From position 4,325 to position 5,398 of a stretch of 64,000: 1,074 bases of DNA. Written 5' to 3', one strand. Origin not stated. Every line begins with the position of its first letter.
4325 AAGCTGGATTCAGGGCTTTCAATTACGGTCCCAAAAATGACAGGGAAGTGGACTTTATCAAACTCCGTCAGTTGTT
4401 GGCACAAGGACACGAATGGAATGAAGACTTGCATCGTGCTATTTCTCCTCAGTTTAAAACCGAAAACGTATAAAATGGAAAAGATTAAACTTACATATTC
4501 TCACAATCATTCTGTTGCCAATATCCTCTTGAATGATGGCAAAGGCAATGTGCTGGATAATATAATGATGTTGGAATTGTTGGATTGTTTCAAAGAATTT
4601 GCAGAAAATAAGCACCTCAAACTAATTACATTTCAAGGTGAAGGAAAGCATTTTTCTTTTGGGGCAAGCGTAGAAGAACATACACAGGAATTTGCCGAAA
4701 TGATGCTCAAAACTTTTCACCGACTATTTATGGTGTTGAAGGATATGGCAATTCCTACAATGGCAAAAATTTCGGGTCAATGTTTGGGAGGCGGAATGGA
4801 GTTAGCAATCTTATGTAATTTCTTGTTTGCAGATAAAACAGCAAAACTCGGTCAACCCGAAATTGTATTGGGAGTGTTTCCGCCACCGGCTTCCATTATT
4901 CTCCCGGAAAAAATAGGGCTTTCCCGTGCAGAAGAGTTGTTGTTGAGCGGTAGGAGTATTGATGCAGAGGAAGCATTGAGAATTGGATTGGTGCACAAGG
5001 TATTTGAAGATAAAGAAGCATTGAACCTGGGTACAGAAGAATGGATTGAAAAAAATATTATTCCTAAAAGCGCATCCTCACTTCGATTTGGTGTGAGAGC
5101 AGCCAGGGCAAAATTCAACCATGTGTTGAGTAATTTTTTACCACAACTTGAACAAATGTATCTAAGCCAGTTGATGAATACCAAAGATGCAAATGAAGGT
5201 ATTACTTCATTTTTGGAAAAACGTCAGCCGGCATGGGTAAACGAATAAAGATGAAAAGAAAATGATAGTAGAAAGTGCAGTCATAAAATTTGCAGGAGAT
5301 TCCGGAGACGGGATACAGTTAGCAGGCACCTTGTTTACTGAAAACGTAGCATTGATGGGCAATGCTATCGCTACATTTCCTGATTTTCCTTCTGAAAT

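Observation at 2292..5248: Had/Oah/Dch-like triad with no dearomatizing benzoyl-CoA reductase in the window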

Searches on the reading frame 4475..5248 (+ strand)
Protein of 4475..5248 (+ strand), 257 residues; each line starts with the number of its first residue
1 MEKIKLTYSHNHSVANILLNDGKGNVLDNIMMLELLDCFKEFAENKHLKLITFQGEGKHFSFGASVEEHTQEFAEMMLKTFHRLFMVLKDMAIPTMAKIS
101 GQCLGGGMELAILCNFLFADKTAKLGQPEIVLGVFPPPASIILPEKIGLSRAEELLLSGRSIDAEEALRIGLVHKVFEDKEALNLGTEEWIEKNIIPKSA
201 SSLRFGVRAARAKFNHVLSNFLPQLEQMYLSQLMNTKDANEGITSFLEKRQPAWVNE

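Call 5: search_protein_families(library=ncbifam, proteins=[window:4475-5248:+], max_evalue=0.00001)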
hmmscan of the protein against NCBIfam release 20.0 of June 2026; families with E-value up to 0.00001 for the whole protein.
window:4475-5248:+ (257 aa): 70 families (the best 25 are shown)
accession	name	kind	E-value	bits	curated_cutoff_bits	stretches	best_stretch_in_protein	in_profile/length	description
TIGR03189.1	dienoyl_CoA_hyt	equivalog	1.7e-68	230.7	292.5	1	12-256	9-250/251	cyclohexa-1,5-dienecarbonyl-CoA hydratase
NF005803.0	PRK07658.1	equivalog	2e-42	145.4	313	1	6-254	4-254/257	enoyl-CoA hydratase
NF004517.0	PRK05862.1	equivalog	6.3e-38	130.7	396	1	10-255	10-255/257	enoyl-CoA hydratase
NF006566.0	PRK09076.1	subfamily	2.2e-35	122.5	286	1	3-256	4-259/260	enoyl-CoA hydratase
NF007239.0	PRK09674.1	equivalog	4.6e-35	121.3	371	1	5-254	5-254/257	2,3-dehydroadipyl-CoA hydratase PaaF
NF006007.0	PRK08138.1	subfamily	3.2e-34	118.5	355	1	9-254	13-258/261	enoyl-CoA hydratase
NF051848.1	EnCoAHydtEchA19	equivalog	3.8e-34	118.4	400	1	24-256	21-257/258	enoyl-CoA hydratase EchA19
NF004475.0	PRK05809.1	subfamily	8.1e-33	114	394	1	5-255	5-258/260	short-chain-enoyl-CoA hydratase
NF006008.0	PRK08139.1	equivalog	2.6e-31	109.1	313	1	6-256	13-265/266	enoyl-CoA hydratase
NF005802.0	PRK07657.1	equivalog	6.6e-31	107.8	363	1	2-254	3-257/260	enoyl-CoA hydratase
NF004781.0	PRK06127.1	subfamily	1.3e-29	103.6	291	1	5-254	12-266/269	enoyl-CoA hydratase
NF004795.0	PRK06143.1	subfamily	1.6e-29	103.2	283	1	12-191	17-200/260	enoyl-CoA hydratase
NF006699.0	PRK09245.1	subfamily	1.8e-29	102.8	354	1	10-255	9-264/266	crotonase/enoyl-CoA hydratase family protein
NF005804.0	PRK07659.1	equivalog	2.2e-29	102.8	311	1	6-255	8-258/260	enoyl-CoA hydratase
NF005675.0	PRK07468.1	equivalog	1.3e-28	100.5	350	1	11-256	12-261/262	crotonase/enoyl-CoA hydratase family protein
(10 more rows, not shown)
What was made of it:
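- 4475..5248 (+): dch-like: probable cyclohexa-1,5-diene-1-carbonyl-CoA hydratase (standard crotonase). Best NCBIfam hit TIGR03189, 230.7 bits, below the 292.5 cut-off; next family 145 bits (call 5).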

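Call 6: search_protein_families(library=pfam, proteins=[window:4475-5248:+], max_evalue=0.00001)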
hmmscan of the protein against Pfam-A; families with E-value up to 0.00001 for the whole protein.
window:4475-5248:+ (257 aa): 2 families
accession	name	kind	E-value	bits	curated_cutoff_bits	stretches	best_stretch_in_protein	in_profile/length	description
PF00378.25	ECH_1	-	3.8e-45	154.6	27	1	11-255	3-249/251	Enoyl-CoA hydratase/isomerase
PF16113.10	ECH_2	-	9e-18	65.3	27.2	1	20-183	7-178/335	Enoyl-CoA hydratase/isomerase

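Call 48: search_solved_structures(query=window:4475-5248:+, max_evalue=1e-25, show_alignments=1)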
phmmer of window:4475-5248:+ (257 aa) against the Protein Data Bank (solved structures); distinct sequences matched with E-value up to 1e-25: 7.
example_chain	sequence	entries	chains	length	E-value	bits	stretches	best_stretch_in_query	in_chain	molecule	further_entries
3pzk_A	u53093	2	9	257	1.1e-31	113.4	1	14-255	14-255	e enoyl-CoA hydratase echA8 | enoyl-CoA hydratase echA8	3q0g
3q0j_A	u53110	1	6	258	1.1e-31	113.4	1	14-255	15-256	enoyl-CoA hydratase echA8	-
3h81_A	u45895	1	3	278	1.5e-31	113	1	14-255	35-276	enoyl-CoA hydratase echA8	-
4fjw_D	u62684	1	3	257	3e-31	112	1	14-255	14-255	Probable enoyl-CoA hydratase echA8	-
3pea_A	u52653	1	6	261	1.9e-29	106.1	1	14-254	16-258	Enoyl-CoA hydratase/isomerase family protein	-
4fzw_A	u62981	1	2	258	1.3e-26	96.8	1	13-253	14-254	2,3-dehydroadipyl-CoA hydratase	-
3moy_A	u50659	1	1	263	2.9e-26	95.7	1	25-255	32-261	Probable enoyl-CoA hydratase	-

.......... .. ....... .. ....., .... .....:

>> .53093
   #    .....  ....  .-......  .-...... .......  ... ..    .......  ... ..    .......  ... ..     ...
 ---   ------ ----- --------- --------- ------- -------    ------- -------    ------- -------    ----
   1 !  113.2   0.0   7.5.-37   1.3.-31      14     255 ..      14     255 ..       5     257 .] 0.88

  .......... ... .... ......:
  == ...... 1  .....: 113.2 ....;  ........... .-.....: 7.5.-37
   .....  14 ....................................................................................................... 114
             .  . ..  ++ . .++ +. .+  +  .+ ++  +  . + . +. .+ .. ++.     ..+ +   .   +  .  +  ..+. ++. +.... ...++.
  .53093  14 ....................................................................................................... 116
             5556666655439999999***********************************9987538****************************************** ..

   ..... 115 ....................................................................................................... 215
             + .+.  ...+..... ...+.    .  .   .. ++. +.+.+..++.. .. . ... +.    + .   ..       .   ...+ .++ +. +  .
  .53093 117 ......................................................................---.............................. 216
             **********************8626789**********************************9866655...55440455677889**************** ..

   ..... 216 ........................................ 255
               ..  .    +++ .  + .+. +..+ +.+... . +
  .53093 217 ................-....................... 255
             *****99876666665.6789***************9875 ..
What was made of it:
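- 4475..5248 (+): GGGMELA and QPEIVLG align with the GGGCELA and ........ segments of EchA8 (call 48).
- On Dch (cyclohexa-1,5-dienecarbonyl-CoA hydratase, TIGR03189): GGGMELA and QPEIVLG align with GGGCELA and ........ of EchA8 (call 48).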
